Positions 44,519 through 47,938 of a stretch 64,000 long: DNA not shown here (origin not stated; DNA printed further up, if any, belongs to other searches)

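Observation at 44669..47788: PorU-like T9SS sortase with the catalytic Cys replaced by Ser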

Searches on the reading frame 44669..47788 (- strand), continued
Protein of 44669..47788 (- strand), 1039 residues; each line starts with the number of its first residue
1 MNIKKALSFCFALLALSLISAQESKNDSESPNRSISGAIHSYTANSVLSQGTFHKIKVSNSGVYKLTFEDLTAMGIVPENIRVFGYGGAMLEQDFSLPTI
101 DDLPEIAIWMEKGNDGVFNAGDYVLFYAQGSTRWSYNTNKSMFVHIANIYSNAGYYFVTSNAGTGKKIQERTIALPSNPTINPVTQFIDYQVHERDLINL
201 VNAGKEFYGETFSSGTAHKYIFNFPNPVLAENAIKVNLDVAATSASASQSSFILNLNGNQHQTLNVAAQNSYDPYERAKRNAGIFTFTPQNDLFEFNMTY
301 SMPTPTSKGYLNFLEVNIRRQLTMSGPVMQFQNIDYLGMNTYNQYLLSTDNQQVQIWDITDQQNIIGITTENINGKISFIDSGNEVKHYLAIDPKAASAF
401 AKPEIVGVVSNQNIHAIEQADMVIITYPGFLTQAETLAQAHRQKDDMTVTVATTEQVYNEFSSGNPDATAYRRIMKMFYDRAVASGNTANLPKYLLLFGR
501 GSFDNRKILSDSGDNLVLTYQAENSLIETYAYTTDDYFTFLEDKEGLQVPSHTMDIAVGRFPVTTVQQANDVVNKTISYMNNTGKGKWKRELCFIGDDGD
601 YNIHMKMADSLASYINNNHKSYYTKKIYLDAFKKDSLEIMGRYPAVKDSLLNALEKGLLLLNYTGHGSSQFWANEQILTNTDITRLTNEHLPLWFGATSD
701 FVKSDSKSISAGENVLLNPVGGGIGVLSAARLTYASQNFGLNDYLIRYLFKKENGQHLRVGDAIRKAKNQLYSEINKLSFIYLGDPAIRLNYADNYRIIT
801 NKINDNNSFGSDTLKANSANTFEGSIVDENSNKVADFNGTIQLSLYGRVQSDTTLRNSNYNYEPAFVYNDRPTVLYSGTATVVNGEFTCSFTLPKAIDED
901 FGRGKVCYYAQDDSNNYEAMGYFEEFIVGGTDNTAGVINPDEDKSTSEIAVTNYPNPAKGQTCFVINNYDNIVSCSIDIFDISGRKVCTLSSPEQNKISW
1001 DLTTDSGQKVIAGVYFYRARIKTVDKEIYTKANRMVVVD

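Call 91: search_protein_representatives(protein=window:44669-47788:-)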
Query: 1039 residues. Proteins with E-value up to 0.001 (for the whole library): 11450; up to 1e-10: 7260; up to 1e-30: 3006. The best 150 are listed.
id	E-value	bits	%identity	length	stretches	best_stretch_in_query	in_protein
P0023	0.0e+00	1278.3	58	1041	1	34-1039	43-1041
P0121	0.0e+00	1105.1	52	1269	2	23-934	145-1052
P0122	1.5e-248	844.0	51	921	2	239-932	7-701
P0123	6.5e-243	825.3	45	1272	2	34-939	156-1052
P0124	3.0e-240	816.5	54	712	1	322-1037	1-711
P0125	2.3e-236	803.7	44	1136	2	36-932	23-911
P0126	1.2e-233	794.7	43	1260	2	41-933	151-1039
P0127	6.1e-226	769.2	44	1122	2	39-934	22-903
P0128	1.9e-222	757.6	41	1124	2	37-932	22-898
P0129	1.2e-221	754.9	43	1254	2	31-933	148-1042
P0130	2.4e-220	750.7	41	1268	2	40-937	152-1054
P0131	8.6e-213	725.6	43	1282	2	13-934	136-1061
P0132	7.6e-211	719.2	53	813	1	35-686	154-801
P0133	2.3e-209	714.3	40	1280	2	36-938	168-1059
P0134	3.9e-203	693.7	39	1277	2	34-932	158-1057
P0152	3.2e-183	627.8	39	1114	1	39-1022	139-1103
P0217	1.7e-164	565.8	38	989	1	41-940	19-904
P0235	4.4e-161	554.5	38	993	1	40-961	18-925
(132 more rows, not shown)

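Call 95: list_cluster_members(proteins=[P0152, P0235, P0217, P0018, P0001])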
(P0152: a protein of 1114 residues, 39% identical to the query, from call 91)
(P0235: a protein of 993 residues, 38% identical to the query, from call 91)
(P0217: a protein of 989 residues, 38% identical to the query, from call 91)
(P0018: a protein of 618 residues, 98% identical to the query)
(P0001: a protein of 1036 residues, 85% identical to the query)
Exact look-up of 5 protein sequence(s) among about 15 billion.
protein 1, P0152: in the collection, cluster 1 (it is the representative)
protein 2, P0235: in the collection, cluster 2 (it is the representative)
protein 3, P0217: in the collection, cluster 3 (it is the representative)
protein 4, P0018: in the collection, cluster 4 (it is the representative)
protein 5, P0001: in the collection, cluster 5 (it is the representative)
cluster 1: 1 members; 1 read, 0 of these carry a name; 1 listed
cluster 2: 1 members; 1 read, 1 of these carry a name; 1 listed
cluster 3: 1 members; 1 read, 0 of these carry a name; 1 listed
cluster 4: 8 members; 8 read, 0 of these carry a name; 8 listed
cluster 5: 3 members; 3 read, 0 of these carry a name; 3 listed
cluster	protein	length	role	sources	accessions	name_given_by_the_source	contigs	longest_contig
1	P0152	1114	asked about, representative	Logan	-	-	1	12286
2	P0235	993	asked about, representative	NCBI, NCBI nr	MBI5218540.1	MAG: type IX secretion system sortase PorU [Bacteroidia bacterium] | type IX secretion system sortase PorU [Bacteroidia bacterium]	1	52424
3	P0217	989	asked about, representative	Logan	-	-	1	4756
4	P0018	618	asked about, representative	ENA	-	-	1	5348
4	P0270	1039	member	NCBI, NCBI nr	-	-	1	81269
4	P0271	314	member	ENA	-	-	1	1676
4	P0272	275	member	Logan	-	-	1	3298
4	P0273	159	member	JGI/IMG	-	-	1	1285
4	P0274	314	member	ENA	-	-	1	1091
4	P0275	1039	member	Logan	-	-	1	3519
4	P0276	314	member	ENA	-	-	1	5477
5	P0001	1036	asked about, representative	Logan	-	-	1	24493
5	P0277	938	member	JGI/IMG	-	-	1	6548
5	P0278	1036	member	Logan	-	-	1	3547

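Call 97: find_encoding_contigs(protein=P0275, flank=500, max_places=3)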
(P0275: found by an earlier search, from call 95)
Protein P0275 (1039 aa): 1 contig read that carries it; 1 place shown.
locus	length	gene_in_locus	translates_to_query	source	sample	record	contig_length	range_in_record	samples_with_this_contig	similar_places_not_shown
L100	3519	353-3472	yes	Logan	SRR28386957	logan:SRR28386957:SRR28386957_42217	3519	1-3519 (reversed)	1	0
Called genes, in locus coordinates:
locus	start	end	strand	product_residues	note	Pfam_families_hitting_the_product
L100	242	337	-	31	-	-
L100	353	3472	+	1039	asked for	PF01364:Peptidase_C25, PF18962:Por_Secre_tail (weak)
